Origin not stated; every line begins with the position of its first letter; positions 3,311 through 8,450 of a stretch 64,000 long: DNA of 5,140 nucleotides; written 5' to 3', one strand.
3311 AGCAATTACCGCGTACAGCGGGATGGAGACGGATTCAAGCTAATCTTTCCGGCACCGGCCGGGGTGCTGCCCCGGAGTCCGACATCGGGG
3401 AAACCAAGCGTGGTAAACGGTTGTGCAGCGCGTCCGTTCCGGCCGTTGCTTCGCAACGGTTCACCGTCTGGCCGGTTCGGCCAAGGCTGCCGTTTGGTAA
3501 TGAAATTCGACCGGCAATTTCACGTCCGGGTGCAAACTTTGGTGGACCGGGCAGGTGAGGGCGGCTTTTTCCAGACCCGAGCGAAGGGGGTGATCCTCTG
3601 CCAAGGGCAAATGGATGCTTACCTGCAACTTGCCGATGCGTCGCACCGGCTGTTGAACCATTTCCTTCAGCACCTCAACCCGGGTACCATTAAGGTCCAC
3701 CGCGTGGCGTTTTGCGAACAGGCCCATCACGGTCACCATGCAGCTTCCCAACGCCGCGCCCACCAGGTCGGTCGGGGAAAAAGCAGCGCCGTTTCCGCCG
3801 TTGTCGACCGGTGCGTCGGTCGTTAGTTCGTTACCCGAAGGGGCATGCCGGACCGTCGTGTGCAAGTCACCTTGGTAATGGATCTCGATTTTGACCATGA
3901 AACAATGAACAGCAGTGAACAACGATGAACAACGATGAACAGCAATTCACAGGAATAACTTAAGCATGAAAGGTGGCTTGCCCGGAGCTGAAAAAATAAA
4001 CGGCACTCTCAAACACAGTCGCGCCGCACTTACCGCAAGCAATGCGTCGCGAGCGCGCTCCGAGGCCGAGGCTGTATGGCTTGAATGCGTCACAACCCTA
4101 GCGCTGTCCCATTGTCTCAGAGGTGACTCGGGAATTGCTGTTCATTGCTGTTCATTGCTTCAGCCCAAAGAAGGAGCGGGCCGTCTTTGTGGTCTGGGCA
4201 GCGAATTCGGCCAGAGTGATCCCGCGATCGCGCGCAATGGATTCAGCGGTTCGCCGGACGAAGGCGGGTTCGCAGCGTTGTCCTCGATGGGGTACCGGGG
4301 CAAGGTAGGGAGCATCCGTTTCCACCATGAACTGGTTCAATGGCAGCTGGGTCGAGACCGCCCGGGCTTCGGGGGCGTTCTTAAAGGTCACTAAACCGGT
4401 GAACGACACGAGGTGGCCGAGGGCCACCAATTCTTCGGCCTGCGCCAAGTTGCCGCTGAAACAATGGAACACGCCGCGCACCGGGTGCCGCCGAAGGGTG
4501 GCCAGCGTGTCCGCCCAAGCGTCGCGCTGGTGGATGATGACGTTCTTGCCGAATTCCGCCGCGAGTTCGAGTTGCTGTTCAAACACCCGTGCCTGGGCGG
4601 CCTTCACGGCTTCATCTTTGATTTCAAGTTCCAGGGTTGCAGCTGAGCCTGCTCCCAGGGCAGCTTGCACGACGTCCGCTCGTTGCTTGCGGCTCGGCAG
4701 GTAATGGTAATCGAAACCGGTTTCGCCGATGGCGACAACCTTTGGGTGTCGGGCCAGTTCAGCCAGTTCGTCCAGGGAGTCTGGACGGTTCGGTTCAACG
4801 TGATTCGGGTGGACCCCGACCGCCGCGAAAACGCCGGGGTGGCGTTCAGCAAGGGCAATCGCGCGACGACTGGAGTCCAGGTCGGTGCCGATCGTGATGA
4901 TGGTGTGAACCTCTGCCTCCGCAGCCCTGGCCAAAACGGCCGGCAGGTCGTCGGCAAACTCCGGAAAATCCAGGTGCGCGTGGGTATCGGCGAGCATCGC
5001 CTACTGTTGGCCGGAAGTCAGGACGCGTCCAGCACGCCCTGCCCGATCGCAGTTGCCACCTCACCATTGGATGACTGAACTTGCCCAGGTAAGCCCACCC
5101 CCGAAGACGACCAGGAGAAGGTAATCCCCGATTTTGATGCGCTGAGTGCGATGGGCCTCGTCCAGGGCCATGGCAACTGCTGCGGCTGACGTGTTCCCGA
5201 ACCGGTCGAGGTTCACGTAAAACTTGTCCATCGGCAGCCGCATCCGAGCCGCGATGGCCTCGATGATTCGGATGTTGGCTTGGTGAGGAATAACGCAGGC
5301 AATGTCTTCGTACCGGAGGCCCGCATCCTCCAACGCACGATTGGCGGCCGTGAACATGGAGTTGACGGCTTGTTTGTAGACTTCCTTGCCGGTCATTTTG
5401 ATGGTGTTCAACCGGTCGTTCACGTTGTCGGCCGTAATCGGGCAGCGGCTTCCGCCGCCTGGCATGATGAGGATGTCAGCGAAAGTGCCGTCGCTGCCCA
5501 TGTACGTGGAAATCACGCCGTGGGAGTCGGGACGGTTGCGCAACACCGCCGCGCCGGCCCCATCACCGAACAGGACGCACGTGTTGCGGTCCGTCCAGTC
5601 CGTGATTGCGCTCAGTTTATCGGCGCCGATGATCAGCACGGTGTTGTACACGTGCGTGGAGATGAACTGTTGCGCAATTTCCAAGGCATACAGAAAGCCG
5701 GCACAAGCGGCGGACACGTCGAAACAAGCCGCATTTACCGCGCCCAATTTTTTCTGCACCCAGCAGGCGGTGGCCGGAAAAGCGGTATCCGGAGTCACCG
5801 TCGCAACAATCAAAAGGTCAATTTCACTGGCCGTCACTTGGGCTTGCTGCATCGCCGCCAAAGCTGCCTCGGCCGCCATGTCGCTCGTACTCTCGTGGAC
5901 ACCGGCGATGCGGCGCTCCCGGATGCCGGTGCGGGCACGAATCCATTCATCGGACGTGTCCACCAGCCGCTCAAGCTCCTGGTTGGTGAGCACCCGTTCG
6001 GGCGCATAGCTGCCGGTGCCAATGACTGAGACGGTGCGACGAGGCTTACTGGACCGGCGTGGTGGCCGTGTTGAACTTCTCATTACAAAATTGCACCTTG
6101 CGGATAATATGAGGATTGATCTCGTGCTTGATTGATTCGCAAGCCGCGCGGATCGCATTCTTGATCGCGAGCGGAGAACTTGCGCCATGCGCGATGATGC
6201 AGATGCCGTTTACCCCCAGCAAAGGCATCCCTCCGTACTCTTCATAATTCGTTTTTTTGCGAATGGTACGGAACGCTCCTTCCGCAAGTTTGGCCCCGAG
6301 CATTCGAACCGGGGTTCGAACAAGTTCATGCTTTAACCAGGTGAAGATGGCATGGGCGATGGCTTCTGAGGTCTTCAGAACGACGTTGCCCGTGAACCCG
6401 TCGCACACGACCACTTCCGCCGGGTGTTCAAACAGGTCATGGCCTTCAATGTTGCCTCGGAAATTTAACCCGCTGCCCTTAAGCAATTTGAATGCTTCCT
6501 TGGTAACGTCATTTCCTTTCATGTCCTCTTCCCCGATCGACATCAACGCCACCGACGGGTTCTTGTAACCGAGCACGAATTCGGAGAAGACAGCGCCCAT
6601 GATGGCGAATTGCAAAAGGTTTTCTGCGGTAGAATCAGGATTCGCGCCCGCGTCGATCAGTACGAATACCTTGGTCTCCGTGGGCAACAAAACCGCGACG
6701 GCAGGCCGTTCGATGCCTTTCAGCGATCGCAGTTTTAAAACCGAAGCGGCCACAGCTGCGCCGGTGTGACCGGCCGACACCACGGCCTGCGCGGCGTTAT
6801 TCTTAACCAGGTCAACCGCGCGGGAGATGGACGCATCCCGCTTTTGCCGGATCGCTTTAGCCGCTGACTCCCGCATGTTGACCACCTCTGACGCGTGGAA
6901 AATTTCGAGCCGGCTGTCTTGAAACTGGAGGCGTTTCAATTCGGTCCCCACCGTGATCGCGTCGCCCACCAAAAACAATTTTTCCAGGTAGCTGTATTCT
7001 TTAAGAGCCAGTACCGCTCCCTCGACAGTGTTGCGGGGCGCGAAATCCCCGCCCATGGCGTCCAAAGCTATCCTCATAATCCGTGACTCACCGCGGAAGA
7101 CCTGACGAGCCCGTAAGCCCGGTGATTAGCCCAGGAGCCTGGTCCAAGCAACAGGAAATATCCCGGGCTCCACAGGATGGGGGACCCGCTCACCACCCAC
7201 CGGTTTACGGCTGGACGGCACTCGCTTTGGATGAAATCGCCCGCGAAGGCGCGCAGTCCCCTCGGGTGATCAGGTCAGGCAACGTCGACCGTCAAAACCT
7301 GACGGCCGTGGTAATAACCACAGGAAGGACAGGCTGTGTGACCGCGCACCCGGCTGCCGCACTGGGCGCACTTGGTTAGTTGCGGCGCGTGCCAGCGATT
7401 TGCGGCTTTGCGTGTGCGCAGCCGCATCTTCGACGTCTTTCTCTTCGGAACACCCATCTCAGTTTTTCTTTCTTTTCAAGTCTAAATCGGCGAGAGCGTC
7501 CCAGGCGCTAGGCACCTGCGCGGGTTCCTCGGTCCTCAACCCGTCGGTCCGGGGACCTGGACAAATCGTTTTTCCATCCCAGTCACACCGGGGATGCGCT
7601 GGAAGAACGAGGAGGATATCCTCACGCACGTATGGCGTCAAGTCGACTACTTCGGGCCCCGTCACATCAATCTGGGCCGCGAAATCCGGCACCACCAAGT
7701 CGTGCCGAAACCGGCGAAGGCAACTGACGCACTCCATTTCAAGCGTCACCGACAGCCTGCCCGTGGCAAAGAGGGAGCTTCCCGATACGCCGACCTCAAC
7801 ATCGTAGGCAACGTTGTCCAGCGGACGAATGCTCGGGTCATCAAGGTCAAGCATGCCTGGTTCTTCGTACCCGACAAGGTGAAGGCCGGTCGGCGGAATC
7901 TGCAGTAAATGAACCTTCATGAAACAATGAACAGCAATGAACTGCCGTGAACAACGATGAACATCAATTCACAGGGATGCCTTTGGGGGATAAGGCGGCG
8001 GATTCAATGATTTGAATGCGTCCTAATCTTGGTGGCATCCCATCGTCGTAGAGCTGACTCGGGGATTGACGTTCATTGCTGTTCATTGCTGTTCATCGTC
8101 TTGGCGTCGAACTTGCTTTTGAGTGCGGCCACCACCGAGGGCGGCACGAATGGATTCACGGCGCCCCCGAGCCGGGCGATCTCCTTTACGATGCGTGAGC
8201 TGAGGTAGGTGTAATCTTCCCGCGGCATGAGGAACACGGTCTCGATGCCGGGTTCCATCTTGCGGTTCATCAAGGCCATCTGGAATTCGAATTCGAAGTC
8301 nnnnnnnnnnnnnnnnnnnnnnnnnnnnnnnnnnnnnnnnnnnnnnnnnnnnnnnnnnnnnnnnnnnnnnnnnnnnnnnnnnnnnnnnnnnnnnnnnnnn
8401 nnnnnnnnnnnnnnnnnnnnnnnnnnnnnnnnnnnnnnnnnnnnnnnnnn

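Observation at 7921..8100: Second copy of the element in the same gene-relative orientation; its arm supplies the CoaD C-terminus and stop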

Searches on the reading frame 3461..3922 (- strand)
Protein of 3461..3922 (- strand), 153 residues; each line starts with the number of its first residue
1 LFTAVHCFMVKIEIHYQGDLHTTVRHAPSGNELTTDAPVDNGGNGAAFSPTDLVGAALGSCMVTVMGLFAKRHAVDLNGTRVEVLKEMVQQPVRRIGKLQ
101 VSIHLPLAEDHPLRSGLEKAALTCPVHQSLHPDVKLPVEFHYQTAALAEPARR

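Call 9: search_protein_families(library=pfam, proteins=[window:3461-3922:-])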
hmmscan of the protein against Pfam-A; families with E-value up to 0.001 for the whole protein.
window:3461-3922:- (153 aa): 1 family
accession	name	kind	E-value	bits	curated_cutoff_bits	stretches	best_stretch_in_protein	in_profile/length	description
PF02566.24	OsmC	-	7.8e-14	52.3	27.5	1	43-136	1-97/100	OsmC-like protein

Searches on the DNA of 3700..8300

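Call 42: search_rna_families(source=window, start=3700, end=8300, threshold=evalue, max_evalue=5)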
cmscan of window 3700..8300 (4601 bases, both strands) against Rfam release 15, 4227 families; matches with E-value up to 5: 1.
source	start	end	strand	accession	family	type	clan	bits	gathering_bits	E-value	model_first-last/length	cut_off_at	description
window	7026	7052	-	RF01785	blv_FSE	Cis-reg; frameshift_element;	-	21.4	34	0.86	1-27/27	no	ribosomal frameshift site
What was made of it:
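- On Known RNA families (Rfam 15): Nothing relevant at E<=5 in 3700-8300 (call 42).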

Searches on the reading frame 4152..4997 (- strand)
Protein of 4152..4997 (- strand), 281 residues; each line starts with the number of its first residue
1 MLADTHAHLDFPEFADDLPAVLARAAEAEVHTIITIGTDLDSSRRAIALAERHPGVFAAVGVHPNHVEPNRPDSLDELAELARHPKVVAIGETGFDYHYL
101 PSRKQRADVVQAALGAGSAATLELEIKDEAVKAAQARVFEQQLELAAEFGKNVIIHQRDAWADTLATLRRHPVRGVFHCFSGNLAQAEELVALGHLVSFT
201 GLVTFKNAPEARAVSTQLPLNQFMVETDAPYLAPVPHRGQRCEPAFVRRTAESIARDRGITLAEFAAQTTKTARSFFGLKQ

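Call 9: search_protein_families(library=pfam, proteins=[window:4152-4997:-])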
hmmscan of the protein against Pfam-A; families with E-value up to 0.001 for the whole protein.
window:4152-4997:- (281 aa): 1 family
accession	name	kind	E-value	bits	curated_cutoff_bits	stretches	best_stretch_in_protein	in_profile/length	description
PF01026.27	TatD_DNase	-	7.8e-80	268.3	27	1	4-278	2-253/253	TatD related DNase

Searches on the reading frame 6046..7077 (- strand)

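Call 9: search_protein_families(library=pfam, proteins=[window:6046-7077:-])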
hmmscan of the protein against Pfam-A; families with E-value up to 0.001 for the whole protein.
window:6046-7077:- (343 aa): 1 family
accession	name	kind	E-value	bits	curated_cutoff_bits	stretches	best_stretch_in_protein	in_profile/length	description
PF02504.20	FA_synthesis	-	3.7e-103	345.4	29.1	1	1-319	1-320/324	Fatty acid synthesis protein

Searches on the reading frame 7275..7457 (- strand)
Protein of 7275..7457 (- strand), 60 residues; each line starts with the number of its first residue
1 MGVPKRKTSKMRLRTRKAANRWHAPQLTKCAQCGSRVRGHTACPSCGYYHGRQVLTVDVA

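Call 9: search_protein_families(library=pfam, proteins=[window:7275-7457:-])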
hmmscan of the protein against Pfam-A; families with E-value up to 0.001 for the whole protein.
window:7275-7457:- (60 aa): 1 family
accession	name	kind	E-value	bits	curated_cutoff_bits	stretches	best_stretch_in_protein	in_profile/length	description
PF01783.29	Ribosomal_L32p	-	5e-20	71.9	21.3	1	3-56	2-55/56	Ribosomal L32p protein family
